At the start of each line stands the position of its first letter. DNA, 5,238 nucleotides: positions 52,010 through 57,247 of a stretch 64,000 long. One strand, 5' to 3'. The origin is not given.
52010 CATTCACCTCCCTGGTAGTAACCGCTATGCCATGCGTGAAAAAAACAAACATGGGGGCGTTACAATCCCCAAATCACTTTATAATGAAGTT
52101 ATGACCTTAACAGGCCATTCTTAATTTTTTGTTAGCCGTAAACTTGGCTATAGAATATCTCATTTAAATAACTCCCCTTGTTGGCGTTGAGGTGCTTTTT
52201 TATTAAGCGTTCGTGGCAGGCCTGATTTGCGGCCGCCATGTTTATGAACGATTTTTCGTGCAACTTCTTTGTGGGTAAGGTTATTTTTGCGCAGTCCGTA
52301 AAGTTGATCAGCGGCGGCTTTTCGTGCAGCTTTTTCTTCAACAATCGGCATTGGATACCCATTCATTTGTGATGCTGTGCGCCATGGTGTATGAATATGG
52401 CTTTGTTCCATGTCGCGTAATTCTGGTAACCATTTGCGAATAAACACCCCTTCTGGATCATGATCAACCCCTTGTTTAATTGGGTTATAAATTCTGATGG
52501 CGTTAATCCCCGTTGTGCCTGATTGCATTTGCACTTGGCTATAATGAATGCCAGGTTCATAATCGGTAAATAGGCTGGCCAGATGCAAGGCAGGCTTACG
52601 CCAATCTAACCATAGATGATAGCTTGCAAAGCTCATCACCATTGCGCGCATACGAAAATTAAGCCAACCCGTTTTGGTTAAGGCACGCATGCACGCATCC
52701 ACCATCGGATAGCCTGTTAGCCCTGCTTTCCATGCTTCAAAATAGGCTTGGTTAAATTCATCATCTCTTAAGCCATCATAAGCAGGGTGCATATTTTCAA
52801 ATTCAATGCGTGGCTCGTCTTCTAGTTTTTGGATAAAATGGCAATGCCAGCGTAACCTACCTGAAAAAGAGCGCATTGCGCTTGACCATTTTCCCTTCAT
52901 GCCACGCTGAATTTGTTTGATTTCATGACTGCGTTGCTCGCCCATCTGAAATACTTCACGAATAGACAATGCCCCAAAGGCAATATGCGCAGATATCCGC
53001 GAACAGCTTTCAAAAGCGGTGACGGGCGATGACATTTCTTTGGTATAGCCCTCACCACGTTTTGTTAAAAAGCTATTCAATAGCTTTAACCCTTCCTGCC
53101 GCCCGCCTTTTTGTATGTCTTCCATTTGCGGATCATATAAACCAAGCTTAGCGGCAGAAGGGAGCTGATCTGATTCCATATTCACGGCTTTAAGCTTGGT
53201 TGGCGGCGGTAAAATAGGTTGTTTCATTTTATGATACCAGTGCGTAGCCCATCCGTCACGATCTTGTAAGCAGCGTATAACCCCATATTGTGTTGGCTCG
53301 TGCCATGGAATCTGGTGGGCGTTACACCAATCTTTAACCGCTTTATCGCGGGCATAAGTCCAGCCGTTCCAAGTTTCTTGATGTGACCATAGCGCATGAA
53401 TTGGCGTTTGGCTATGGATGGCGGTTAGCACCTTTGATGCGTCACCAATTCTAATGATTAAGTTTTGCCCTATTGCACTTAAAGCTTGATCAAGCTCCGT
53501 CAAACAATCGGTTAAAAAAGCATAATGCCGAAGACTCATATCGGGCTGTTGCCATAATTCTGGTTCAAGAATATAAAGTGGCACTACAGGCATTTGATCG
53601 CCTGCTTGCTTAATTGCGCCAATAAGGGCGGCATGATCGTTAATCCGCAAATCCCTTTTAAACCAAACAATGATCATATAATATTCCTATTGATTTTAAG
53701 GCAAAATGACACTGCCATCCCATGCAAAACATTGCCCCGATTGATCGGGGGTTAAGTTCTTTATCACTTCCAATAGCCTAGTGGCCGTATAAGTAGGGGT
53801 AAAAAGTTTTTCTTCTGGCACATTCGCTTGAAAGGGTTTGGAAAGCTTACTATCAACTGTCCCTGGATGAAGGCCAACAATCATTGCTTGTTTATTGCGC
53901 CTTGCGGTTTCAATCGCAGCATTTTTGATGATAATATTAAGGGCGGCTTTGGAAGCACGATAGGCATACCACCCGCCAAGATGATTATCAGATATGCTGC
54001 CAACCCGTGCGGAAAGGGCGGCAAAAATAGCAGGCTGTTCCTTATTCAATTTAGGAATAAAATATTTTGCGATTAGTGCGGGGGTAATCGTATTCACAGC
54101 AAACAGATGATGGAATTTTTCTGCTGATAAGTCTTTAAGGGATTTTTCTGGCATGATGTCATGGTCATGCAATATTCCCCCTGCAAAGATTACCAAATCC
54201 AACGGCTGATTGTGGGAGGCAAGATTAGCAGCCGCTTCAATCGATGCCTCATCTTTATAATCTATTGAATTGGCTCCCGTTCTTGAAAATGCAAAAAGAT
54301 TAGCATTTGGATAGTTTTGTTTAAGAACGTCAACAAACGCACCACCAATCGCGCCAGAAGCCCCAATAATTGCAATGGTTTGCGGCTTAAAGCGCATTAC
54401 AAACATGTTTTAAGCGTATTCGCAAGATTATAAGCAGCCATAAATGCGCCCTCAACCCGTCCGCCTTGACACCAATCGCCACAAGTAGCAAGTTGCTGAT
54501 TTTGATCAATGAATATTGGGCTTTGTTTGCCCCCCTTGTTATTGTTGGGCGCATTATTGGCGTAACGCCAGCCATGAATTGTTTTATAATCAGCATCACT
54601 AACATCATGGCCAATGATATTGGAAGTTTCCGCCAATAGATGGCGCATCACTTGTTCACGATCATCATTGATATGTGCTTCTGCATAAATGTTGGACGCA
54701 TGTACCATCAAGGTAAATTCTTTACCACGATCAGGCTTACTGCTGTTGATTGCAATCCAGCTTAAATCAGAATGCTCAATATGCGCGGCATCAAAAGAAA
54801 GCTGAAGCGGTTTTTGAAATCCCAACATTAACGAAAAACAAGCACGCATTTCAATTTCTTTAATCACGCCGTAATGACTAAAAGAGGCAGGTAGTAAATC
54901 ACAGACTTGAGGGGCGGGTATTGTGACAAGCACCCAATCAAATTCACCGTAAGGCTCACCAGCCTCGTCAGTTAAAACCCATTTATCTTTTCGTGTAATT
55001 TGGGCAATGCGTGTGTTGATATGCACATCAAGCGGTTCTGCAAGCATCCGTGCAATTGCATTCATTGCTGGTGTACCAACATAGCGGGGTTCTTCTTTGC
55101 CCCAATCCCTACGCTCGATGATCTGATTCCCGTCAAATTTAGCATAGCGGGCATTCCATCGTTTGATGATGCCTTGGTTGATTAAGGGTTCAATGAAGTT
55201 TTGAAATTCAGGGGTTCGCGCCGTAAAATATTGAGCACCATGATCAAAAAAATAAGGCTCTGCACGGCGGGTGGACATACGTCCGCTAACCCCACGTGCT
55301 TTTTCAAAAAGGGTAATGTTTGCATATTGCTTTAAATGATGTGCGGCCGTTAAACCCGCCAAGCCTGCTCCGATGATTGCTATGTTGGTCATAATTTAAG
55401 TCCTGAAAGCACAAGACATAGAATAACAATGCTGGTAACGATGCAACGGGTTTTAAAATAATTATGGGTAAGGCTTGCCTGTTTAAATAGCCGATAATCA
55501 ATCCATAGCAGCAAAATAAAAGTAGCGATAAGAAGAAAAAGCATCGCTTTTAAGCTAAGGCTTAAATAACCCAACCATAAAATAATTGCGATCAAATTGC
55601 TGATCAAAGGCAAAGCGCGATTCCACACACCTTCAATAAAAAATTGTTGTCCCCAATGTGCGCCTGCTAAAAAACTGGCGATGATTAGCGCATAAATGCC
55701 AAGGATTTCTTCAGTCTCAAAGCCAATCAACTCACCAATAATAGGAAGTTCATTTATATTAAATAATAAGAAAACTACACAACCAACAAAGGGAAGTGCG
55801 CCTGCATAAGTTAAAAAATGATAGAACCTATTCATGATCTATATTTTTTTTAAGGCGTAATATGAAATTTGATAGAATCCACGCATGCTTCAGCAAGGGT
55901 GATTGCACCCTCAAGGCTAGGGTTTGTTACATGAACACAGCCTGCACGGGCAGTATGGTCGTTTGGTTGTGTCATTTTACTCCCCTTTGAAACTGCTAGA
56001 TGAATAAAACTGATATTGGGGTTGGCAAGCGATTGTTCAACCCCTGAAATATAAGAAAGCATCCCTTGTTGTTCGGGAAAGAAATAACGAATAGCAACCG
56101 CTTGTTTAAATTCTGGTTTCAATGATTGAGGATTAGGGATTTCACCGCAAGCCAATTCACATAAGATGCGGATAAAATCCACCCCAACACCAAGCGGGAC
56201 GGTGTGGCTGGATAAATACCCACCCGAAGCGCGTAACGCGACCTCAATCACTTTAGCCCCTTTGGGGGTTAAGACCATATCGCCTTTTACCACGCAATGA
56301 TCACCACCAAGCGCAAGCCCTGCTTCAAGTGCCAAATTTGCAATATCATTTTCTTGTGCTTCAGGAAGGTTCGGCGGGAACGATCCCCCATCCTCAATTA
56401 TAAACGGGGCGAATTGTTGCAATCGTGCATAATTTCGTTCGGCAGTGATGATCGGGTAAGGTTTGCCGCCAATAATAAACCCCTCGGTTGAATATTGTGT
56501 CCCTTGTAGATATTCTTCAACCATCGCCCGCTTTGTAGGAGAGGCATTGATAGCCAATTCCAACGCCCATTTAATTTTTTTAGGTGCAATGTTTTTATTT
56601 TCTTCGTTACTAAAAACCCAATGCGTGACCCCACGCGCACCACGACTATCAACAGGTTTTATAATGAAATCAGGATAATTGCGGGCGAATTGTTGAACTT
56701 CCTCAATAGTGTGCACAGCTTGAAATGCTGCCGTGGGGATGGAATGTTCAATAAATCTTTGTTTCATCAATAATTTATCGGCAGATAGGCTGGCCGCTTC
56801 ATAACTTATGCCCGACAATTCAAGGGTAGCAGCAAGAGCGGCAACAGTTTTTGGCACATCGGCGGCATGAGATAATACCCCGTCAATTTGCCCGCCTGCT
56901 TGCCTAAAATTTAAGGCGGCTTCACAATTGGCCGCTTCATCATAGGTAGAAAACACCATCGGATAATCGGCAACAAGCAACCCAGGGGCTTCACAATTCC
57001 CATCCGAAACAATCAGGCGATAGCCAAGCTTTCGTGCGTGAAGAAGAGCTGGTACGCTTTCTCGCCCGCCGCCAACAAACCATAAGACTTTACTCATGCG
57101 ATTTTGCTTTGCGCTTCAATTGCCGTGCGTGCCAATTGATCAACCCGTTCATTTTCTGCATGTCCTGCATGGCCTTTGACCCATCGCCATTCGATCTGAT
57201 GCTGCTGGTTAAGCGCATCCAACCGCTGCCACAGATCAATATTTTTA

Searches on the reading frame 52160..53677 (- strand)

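Call 55: search_protein_families(library=pfam, proteins=[window:52160-53677:-], max_evalue=0.00001)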
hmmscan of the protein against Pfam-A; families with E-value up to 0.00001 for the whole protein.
window:52160-53677:- (505 aa): 2 families
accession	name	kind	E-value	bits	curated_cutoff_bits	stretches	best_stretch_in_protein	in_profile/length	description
PF03441.19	FAD_binding_7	-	1.6e-64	217.5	27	1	272-458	2-200/203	FAD binding domain of DNA photolyase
PF00875.24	DNA_photolyase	-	3.9e-23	82.6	26.6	1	3-128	2-123/164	DNA photolyase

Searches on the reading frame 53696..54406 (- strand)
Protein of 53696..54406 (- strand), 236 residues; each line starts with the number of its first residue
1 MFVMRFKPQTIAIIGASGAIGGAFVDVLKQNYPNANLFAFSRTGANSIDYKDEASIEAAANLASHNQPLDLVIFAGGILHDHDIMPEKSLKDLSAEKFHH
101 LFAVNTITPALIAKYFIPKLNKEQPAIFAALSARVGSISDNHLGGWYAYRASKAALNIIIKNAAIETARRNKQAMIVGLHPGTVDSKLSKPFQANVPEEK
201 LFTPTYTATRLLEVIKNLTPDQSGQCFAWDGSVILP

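Call 55: search_protein_families(library=pfam, proteins=[window:53696-54406:-], max_evalue=0.00001)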
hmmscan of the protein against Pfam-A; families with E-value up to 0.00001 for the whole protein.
window:53696-54406:- (236 aa): 2 families
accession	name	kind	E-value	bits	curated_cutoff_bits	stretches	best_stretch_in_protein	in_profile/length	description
PF00106.31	adh_short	-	6.4e-12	45.8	26.6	1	47-194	55-192/195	short chain dehydrogenase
PF13561.12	adh_short_C2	-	3.1e-10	40.5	27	1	47-194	49-186/236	Enoyl-(Acyl carrier protein) reductase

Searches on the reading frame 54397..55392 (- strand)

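Call 55: search_protein_families(library=pfam, proteins=[window:54397-55392:-], max_evalue=0.00001)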
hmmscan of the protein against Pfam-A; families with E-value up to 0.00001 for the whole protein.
window:54397-55392:- (331 aa): 3 families
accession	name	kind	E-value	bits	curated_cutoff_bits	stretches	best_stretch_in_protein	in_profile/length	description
PF01593.30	Amino_oxidase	-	4.5e-19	69.5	19.8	1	100-325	193-440/443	Flavin containing amine oxidoreductase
PF13450.12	NAD_binding_8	-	8e-15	55.3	21.9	1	6-67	1-65/68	NAD(P)-binding Rossmann-like domain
PF01266.30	DAO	-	2.4e-06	27.8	27.9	1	4-40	2-39/353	FAD dependent oxidoreductase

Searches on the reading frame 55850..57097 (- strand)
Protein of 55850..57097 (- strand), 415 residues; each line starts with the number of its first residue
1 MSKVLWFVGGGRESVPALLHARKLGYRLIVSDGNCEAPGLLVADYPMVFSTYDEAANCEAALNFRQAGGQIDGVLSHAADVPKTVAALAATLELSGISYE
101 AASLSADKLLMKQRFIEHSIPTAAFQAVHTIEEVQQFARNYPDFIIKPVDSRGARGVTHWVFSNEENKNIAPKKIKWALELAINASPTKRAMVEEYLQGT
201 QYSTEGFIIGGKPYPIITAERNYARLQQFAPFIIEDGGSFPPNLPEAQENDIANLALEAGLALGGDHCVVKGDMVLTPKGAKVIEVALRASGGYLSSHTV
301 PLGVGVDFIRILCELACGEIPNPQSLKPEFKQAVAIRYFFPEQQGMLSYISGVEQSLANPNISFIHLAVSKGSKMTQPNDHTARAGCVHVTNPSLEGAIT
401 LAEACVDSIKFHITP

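Call 55: search_protein_families(library=pfam, proteins=[window:55850-57097:-], max_evalue=0.00001)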
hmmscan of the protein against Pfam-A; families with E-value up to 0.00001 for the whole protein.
window:55850-57097:- (415 aa): 2 families
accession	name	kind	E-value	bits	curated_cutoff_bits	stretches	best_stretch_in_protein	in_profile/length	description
PF18603.7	LAL_C2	-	1.6e-13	51.1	29.4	1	337-413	1-77/78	L-amino acid ligase C-terminal domain 2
PF01071.24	GARS_A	-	2e-07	31.5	27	1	106-227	1-118/194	Phosphoribosylglycinamide synthetase, ATP-grasp (A) domain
